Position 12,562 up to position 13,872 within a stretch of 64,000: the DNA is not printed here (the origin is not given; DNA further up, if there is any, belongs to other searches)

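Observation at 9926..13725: Two paralogous predicted outer-membrane beta-barrel proteins interleaved with the GH32 genes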

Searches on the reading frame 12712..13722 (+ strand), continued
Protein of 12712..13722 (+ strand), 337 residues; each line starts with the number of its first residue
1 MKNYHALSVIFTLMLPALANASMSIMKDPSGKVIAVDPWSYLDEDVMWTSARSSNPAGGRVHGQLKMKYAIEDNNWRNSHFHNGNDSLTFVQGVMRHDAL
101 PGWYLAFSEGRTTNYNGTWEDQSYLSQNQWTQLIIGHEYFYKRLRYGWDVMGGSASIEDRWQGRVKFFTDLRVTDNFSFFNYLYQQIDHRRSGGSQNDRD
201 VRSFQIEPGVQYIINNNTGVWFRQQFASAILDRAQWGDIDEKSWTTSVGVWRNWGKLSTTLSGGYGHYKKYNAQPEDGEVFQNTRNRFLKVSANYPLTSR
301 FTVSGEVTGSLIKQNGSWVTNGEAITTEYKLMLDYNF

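Call 49: find_encoding_contigs(protein=P0042, flank=8000, max_places=2)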
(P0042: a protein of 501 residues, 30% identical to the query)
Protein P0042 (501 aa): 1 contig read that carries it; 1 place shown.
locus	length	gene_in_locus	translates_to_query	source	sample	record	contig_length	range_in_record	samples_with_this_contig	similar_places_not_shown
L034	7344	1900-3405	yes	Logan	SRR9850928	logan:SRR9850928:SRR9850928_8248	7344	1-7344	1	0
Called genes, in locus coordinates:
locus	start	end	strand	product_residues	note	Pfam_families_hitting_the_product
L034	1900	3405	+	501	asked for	PF16946:Porin_OmpG_1_2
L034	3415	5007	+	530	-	PF00251:Glyco_hydro_32N, PF04616:Glyco_hydro_43, PF16346:GH32_BT1760-like_C (weak)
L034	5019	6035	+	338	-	PF16946:Porin_OmpG_1_2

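Call 61: find_encoding_contigs(protein=P0050, flank=8000, max_places=2)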
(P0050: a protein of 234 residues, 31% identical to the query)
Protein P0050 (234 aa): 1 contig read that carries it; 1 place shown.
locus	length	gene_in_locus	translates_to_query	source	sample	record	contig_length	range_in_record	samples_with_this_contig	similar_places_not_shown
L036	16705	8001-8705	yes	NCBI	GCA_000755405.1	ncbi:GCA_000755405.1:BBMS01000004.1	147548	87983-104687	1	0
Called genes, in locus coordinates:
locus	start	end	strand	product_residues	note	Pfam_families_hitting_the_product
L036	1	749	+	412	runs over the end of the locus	PF01547:SBP_bac_1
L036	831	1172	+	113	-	-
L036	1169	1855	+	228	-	PF00528:BPD_transp_1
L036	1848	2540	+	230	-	-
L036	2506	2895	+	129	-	-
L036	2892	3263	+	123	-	PF00528:BPD_transp_1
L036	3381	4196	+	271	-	PF03636:Glyco_hydro_65N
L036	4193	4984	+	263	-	PF03632:Glyco_hydro_65m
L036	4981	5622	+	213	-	PF03632:Glyco_hydro_65m, PF03633:Glyco_hydro_65C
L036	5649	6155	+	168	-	PF00702:Hydrolase, PF13419:HAD_2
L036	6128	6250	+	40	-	-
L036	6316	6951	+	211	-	PF02463:SMC_N (weak), PF00005:ABC_tran, PF13304:AAA_21 (faint)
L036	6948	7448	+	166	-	PF17912:OB_MalK, PF08402:TOBE_2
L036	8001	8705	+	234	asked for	PF16946:Porin_OmpG_1_2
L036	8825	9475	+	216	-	PF22847:Glyco_hydro_43_rel (faint), PF00251:Glyco_hydro_32N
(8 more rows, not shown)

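Call 62: find_encoding_contigs(protein=P0038, flank=8000, max_places=2)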
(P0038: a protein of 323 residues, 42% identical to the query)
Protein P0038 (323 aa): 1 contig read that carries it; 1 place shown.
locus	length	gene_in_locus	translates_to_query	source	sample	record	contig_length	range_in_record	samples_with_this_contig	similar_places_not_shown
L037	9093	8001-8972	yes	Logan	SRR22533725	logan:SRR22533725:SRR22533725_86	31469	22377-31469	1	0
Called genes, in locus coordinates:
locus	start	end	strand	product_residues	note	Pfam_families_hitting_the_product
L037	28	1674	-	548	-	-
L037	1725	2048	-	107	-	PF00166:Cpn10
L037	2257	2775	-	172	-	PF04186:FxsA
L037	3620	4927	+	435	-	PF01306:LacY_symp, PF07690:MFS_1, PF12832:MFS_1_like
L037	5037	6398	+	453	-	PF16946:Porin_OmpG_1_2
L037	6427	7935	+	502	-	PF00251:Glyco_hydro_32N, PF04616:Glyco_hydro_43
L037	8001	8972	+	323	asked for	PF16946:Porin_OmpG_1_2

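Call 77: list_cluster_members(proteins=[P0048, P0050, P0051, P0052, P0043, P0042, P0038, P0041])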
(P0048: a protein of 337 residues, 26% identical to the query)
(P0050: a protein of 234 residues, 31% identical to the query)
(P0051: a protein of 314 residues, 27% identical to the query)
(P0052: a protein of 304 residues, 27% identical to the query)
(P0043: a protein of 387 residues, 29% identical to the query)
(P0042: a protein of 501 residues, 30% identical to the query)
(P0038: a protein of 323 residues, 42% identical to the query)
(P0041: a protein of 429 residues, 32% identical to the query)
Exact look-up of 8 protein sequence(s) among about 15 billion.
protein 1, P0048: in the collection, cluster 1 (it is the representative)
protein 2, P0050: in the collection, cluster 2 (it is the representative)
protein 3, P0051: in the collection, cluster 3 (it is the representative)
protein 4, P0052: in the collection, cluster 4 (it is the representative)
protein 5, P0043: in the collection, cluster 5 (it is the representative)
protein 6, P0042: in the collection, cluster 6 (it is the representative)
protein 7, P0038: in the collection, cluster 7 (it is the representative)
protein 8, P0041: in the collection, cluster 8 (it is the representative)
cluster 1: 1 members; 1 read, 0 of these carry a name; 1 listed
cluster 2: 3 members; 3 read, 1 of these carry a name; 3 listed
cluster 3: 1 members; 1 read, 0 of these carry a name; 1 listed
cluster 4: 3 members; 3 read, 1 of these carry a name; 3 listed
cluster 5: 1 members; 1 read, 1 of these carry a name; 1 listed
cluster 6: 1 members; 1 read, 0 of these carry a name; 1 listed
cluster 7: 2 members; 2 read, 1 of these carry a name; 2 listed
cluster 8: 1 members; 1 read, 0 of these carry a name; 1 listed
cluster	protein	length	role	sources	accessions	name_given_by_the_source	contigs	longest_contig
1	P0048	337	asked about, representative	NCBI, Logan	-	-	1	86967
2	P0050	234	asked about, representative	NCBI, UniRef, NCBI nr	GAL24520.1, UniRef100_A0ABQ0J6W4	hypothetical protein JCM19239_1974 [Vibrio variabilis] | Uncharacterized protein n=1 Tax=Vibrio variabilis TaxID=990271 RepID=A0ABQ0J6W4_9VIBR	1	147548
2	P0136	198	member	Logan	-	-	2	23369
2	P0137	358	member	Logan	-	-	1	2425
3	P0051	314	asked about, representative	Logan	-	-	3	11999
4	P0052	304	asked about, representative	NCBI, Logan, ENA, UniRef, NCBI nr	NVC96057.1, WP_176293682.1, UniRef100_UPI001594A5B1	hypothetical protein FC650_21125 [Vibrio natriegens] | OmpG porin family protein n=1 Tax=Vibrio natriegens TaxID=691 RepID=UPI001594A5B1 | OmpG porin family protein [Vibrio natriegens]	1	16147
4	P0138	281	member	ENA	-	-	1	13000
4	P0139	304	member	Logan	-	-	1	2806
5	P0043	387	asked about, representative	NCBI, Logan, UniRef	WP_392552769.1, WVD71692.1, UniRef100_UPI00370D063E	OmpG porin family protein [Orbus wheelerorum] | OmpG porin family protein n=1 Tax=Orbus wheelerorum TaxID=3074111 RepID=UPI00370D063E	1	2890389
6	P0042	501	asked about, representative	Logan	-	-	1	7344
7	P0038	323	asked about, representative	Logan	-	-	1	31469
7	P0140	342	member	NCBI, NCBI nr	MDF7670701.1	OmpG porin family protein [Orbaceae bacterium ESL0721]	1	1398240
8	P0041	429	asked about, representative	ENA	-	-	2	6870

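Call 89: fold_search(model_id=the predicted structure, library=afdb50)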
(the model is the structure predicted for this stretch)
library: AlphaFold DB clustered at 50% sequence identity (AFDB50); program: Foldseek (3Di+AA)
matches with E <= 10: 2285; with E <= 0.001: 1177
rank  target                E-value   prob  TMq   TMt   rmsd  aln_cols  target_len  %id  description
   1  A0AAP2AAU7            3.3e-52  1.00  0.92  0.92   6.9       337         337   87  Porin [Lelliottia amnigena]
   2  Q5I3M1                3.7e-51  1.00  0.87  0.97   1.7       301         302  100  Aec42 [Escherichia coli]
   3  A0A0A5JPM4            6.0e-23  1.00  0.76  0.77  18.6       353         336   24  Uncharacterized protein [Photobacterium sp. (strain ATCC 43367)]
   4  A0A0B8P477            3.6e-22  1.00  0.78  0.80   2.5       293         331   26  Uncharacterized protein [Vibrio ishigakensis]
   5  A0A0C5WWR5            5.0e-14  1.00  0.72  0.66  10.8       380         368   15  Porin [Photobacterium gaetbulicola Gung47]
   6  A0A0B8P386            1.4e-12  1.00  0.62  0.71  14.8       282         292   24  Uncharacterized protein [Vibrio ishigakensis]
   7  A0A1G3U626            1.9e-11  1.00  0.60  0.54   5.0       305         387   10  Surface lipoprotein assembly modifier C-terminal beta-barrel domain-containing protein (Fragment)
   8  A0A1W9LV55            7.0e-11  1.00  0.58  0.65   5.6       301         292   12  Surface lipoprotein assembly modifier C-terminal beta-barrel domain-containing protein
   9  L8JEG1                7.3e-11  1.00  0.62  0.62  11.6       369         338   11  Porin [Photobacterium marinum]
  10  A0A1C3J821            1.8e-10  1.00  0.67  0.67   6.8       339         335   12  Porin [Vibrio celticus]
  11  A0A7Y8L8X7            1.9e-10  1.00  0.55  0.45   6.3       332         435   10  Tetratricopeptide repeat protein
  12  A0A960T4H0            2.5e-10  1.00  0.60  0.46   4.9       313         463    7  Tetratricopeptide repeat protein
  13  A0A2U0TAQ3            3.8e-10  1.00  0.60  0.59   7.8       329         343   11  Porin [Alitibacter langaaensis DSM 22999]
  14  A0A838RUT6            4.0e-10  1.00  0.41  0.35  18.7       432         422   10  Outer membrane beta-barrel protein
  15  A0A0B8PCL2            5.7e-10  1.00  0.62  0.62   5.0       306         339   14  CymA protein [Vibrio ishigakensis]
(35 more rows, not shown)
